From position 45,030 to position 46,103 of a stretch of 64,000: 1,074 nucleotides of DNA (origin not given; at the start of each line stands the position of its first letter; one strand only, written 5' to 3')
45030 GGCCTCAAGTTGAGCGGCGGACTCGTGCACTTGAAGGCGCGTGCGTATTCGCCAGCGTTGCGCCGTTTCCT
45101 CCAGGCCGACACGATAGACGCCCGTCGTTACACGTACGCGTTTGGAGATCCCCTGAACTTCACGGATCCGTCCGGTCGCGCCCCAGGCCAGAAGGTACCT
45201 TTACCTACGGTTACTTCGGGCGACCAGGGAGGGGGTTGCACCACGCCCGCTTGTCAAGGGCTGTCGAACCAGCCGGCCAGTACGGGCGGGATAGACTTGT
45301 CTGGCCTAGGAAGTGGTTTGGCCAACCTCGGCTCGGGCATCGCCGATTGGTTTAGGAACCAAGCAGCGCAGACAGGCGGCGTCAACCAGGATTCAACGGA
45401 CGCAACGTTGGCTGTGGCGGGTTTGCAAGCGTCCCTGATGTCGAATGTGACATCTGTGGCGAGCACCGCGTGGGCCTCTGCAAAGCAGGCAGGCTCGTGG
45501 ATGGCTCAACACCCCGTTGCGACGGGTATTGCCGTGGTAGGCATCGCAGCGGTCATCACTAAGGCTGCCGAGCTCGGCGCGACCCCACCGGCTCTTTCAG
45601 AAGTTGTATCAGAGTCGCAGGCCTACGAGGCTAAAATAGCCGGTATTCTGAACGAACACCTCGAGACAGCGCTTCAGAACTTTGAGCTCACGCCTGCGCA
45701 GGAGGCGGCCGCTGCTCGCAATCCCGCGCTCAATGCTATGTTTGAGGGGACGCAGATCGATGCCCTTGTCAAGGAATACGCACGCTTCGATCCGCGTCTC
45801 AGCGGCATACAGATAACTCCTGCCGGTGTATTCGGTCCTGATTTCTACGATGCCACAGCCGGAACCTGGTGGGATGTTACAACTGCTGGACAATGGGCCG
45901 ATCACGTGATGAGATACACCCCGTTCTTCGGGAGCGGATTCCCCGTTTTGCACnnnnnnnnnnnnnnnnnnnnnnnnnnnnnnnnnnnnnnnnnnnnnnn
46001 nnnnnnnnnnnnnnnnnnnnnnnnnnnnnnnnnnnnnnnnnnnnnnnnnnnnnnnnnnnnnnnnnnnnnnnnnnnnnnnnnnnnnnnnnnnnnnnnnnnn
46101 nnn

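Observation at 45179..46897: Unassigned RHS payload domain tightly coupled to a pentapeptide-repeat (DNA-mimic type) candidate immunity protein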

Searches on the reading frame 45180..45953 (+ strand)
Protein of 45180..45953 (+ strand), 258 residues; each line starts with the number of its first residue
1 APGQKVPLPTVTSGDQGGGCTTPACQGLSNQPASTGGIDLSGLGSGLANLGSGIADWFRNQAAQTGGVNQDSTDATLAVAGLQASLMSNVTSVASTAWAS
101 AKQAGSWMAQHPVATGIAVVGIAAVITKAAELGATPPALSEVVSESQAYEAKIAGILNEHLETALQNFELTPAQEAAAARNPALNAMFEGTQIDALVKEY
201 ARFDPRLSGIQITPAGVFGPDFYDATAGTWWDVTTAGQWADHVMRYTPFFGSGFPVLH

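Call 5: search_protein_families(library=pfam, proteins=[window:45180-45953:+], max_evalue=0.1)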
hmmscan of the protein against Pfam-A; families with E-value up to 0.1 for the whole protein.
window:45180-45953:+ (258 aa): 1 family
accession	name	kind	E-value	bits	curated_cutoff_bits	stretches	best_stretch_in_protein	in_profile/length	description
PF11572.13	DUF3234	-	0.039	14.6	23.7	1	94-133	26-65/95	Protein of unknown function (DUF3234)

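Call 6: search_protein_families(library=ncbifam, proteins=[window:45180-45953:+], max_evalue=0.1)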
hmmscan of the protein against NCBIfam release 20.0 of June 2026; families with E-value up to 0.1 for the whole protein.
window:45180-45953:+ (258 aa): 0 families

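Call 7: search_solved_structures(query=window:45180-45953:+, max_evalue=10, show_alignments=2)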
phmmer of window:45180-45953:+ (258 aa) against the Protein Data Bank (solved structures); distinct sequences matched with E-value up to 10: 0.

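Call 9: find_homologous_proteins(query=window:45180-45953:+, max_evalue=0.001)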
Query window:45180-45953:+: 6535 candidates shared short words with the query, none scored E <= 0.001.

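Call 16: search_protein_representatives(protein=window:45180-45953:+)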
Query: 258 residues. Proteins with E-value up to 0.001 (for the whole library): 381; up to 1e-10: 155; up to 1e-30: 0. The best 150 are listed.
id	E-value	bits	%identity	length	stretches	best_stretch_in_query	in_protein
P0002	3.1e-29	118.9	48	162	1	130-257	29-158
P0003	4.0e-25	105.4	46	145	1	133-257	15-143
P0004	1.0e-24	104.1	44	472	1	98-258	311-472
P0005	9.0e-24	101.0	50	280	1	153-258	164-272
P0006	9.6e-24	100.9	46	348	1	119-254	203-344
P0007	2.1e-23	99.7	48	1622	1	119-257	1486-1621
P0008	1.0e-22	97.5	33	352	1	34-256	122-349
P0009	3.5e-22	95.8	44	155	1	145-255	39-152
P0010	3.6e-22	95.7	41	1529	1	113-257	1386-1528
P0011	1.6e-21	93.6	43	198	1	116-253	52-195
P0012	1.7e-21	93.5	44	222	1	123-258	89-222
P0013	2.8e-21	92.8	50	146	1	147-258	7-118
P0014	3.7e-21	92.4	46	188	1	153-258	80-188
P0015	6.5e-21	91.6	40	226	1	98-254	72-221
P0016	1.7e-20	90.2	33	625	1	33-256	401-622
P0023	1.4e-19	87.2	60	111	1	168-248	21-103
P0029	5.7e-18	82.0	39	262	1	133-257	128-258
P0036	1.8e-17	80.3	44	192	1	148-254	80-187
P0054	5.4e-16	75.5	39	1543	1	121-257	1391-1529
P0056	5.5e-16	75.5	39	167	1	112-254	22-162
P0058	1.9e-15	73.7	38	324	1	84-256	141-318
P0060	2.3e-15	73.4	42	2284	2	157-254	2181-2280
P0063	4.5e-15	72.5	36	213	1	111-254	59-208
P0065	6.0e-15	72.1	46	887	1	164-254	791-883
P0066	6.7e-15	71.9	41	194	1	95-254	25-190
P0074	3.8e-14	69.5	37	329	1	107-254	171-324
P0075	3.8e-14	69.4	32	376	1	15-256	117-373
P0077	4.4e-14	69.2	44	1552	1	157-253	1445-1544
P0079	8.0e-14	68.4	42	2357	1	148-254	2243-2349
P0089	1.9e-13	67.2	45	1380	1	150-258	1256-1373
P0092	2.2e-13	66.9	35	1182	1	90-255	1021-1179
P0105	1.4e-12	64.3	41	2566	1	151-257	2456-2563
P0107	2.0e-12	63.8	44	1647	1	167-254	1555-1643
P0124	1.2e-11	61.2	40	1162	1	155-256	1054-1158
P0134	1.9e-11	60.6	48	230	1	151-254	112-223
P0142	3.0e-11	60.0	41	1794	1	160-257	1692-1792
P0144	3.9e-11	59.6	37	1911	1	121-247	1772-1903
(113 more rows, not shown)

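Call 18: predict_structure(protein=window:45180-45953:+)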
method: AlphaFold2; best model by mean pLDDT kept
length: 258 residues; sequences in the alignment: 1
mean_pLDDT: 40.1   pTM: 0.28
mean pLDDT of the five models: 40.1, 36.2, 35.3, 34.8, 33.5
residues with pLDDT >= 90: 0; 70-90: 0; 50-70: 3; < 50: 255
segments of 3 or more residues with pLDDT < 50: 4-72, 74-98, 100-258
pLDDT, mean of each block of 10 residues (from residue 1): 40 41 39 36 40 45 45 46 45 48 42 43 47 43 43 41 36 37 34 40 36 33 40 38 34 26
secondary structure, 60 per line:
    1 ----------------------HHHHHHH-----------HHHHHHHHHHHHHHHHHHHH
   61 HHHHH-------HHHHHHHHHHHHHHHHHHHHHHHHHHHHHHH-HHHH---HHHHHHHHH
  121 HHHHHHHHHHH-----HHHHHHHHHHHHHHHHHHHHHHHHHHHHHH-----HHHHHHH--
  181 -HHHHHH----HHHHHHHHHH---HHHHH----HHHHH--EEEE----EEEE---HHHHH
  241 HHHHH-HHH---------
elements in order: H23-29 H41-65 H73-103 H105-108 H112-131 H137-166 H172-178 H182-187 H192-201 H205-209 H214-218 E221-224 E229-232 H236-245

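Call 47: find_encoding_contigs(protein=P0023, flank=4000, max_places=2)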
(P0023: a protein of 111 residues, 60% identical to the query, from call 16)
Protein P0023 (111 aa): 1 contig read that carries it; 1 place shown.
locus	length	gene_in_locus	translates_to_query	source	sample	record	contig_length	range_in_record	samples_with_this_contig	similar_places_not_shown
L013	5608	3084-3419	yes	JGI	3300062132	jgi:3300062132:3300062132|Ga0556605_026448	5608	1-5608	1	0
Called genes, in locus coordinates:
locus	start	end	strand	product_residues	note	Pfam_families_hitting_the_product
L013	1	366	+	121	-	?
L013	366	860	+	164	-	-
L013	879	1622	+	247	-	-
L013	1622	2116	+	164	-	-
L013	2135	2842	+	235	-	-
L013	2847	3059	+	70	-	-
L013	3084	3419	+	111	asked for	-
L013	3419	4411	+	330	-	PF23894:LD_SV2 (faint), PF00805:Pentapeptide (faint), PF13599:Pentapeptide_4 (faint)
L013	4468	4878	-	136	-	PF12844:HTH_19 (weak), PF13560:HTH_31, PF01381:HTH_3, PF13443:HTH_26 (weak)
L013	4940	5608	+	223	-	?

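Call 62: list_cluster_members(proteins=[P0007, P0010, P0054, P0060, P0077, P0079, P0105, P0107, P0142, P0144])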
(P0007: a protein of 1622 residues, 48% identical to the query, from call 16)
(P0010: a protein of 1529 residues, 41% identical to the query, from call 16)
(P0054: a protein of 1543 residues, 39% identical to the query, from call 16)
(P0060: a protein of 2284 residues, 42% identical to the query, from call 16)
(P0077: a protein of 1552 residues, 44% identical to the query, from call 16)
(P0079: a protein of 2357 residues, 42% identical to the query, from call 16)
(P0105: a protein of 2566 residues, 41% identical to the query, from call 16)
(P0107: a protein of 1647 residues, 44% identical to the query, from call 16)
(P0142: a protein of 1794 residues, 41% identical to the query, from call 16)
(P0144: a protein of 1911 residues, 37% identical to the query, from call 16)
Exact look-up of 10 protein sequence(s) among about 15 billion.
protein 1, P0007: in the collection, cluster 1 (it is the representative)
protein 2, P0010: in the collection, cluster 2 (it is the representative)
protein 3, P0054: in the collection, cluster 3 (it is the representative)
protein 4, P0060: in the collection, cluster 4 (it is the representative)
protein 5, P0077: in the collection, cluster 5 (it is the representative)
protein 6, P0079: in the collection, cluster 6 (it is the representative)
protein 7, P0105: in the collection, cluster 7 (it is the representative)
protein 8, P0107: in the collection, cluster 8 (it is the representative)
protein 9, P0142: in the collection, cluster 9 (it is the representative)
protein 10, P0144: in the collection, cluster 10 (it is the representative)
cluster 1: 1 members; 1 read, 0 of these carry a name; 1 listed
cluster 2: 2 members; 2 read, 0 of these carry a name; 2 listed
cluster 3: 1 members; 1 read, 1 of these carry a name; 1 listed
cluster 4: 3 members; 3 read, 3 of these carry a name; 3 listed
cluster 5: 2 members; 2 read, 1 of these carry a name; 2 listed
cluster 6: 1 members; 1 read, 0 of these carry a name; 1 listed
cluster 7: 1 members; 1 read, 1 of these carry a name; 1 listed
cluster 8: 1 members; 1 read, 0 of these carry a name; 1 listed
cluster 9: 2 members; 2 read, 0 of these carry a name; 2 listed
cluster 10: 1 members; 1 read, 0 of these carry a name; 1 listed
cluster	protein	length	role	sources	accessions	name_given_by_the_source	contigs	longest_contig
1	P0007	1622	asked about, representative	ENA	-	-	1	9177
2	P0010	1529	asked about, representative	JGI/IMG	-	-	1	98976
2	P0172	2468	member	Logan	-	-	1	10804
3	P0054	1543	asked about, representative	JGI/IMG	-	RHS repeat-associated protein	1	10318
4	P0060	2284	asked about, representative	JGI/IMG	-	RHS repeat-associated protein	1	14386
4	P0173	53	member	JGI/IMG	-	hypothetical protein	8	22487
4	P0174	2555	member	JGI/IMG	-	RHS repeat-associated protein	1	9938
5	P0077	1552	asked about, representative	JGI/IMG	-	hypothetical protein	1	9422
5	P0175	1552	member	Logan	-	-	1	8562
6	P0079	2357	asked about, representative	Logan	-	-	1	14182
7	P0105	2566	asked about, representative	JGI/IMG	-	RHS repeat-associated protein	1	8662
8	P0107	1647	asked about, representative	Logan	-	-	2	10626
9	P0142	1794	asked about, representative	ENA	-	-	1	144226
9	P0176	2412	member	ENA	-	-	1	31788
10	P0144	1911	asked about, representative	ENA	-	-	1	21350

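Call 63: search_protein_families(library=pfam, proteins=[P0105, P0079, P0060, P0144], max_evalue=0.00001)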
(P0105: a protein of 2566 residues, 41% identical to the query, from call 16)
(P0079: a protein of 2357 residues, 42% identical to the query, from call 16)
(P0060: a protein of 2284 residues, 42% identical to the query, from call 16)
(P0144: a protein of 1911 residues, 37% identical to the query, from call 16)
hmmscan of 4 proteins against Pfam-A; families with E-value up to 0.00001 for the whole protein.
P0105 (2566 aa): 1 family
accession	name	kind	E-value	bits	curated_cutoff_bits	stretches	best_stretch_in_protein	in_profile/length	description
PF05593.20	RHS_repeat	-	4.1e-06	27.5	22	0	1504-1532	1-29/38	RHS Repeat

P0079 (2357 aa): 3 families
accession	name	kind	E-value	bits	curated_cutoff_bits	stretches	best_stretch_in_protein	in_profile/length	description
PF05593.20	RHS_repeat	-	7e-22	77.7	22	1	1646-1676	1-31/38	RHS Repeat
PF24517.2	CBM96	-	1.2e-12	48.4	26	1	308-455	4-155/164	Carbohydrate-binding module family 96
PF07691.17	PA14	-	3.4e-08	33.9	24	1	1029-1168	3-146/147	PA14 domain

P0060 (2284 aa): 3 families
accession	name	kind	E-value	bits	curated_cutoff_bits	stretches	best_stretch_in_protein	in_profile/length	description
PF13517.12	FG-GAP_3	-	4.7e-13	50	26.9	0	404-470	1-60/61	FG-GAP-like repeat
PF01839.29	FG-GAP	-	5.5e-11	42.5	22.1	0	294-309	7-22/37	FG-GAP repeat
PF12256.14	TcdB_toxin_midN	-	1.8e-07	31.1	24.8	0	527-676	33-158/181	Insecticide toxin TcdB middle/N-terminal region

P0144 (1911 aa): 3 families
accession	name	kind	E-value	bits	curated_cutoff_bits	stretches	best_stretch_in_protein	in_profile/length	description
PF00041.27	fn3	-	2.6e-16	60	25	1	228-309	2-82/84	Fibronectin type III domain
PF05593.20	RHS_repeat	-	3.7e-13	49.9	22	0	977-1007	5-35/38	RHS Repeat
PF24489.1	Ig_J_second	-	1.9e-06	28.3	27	0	271-305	51-87/105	Tip attachment protein J second Ig-like domain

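Call 65: search_protein_families(library=pfam, proteins=[P0007, P0077, P0107, P0089, P0092, P0124, P0065], max_evalue=0.00001)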
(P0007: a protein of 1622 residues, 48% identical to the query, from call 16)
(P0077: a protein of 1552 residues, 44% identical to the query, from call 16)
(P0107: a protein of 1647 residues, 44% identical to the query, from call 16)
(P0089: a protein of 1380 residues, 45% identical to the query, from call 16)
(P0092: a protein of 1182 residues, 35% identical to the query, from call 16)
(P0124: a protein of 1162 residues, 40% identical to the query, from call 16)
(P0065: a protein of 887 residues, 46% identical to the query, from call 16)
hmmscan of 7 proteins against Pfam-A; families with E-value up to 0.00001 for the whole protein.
P0007 (1622 aa): 1 family
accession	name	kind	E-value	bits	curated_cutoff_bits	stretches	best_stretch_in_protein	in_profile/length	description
PF05593.20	RHS_repeat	-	2.5e-21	76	22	1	820-854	1-36/38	RHS Repeat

P0077 (1552 aa): 1 family
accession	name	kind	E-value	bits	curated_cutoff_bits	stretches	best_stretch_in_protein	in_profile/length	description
PF13699.11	eCIS_core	-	9.6e-28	96.6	22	1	71-147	1-77/79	eCIS core domain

P0107 (1647 aa): 2 families
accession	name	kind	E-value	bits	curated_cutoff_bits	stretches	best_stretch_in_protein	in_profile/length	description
PF05593.20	RHS_repeat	-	8.5e-16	58.4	22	0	663-690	7-34/38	RHS Repeat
PF00041.27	fn3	-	6.9e-10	39.4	25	0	123-203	2-80/84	Fibronectin type III domain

P0089 (1380 aa): 0 families

P0092 (1182 aa): 1 family
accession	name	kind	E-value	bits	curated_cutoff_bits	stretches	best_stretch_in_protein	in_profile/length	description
PF05593.20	RHS_repeat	-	3.9e-42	142.3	22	5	302-346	1-37/38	RHS Repeat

P0124 (1162 aa): 1 family
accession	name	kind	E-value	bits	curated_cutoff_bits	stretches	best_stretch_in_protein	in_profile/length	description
PF05593.20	RHS_repeat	-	5e-07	30.4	22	0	37-68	1-33/38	RHS Repeat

P0065 (887 aa): 1 family
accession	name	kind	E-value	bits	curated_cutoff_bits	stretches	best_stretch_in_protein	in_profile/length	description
PF05593.20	RHS_repeat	-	1.6e-28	98.9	22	2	185-221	1-37/38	RHS Repeat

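Call 80: list_cluster_members(proteins=[P0015, P0036, P0056, P0063, P0075, P0029, P0058, P0134, P0074, P0066])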
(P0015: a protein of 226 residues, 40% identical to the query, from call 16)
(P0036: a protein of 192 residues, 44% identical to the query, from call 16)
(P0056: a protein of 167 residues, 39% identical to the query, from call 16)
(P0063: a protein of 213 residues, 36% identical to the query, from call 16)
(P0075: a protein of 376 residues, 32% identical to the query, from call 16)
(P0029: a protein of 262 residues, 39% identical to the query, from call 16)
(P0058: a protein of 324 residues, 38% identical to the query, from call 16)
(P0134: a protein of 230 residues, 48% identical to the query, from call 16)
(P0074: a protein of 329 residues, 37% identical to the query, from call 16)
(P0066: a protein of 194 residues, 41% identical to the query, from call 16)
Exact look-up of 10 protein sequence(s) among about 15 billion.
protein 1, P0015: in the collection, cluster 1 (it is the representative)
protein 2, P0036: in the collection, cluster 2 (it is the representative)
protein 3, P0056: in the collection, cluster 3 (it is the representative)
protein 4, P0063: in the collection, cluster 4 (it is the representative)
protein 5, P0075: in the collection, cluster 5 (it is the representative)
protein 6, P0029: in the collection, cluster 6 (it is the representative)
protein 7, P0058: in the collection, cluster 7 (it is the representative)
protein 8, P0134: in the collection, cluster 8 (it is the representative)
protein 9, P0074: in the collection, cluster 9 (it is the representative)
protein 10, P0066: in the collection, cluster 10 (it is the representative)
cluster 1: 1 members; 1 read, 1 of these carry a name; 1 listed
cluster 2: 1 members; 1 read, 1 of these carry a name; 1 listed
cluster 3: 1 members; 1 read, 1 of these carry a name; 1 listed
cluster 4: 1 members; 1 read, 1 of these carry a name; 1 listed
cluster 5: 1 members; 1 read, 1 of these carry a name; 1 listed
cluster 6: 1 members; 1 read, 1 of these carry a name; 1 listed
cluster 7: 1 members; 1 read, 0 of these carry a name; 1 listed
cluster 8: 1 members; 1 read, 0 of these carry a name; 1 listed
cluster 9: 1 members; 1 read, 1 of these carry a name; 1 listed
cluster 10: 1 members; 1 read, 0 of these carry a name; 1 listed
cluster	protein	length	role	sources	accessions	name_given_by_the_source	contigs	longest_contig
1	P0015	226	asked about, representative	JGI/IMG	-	hypothetical protein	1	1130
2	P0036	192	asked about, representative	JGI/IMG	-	hypothetical protein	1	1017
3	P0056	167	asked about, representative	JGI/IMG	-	hypothetical protein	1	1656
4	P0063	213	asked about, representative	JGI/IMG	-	hypothetical protein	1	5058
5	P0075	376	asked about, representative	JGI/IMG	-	RHS repeat-associated protein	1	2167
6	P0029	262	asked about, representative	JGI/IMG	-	hypothetical protein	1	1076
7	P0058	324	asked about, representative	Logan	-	-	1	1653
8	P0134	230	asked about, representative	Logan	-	-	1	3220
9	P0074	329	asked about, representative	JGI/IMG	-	RHS repeat-associated protein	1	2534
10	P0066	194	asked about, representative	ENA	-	-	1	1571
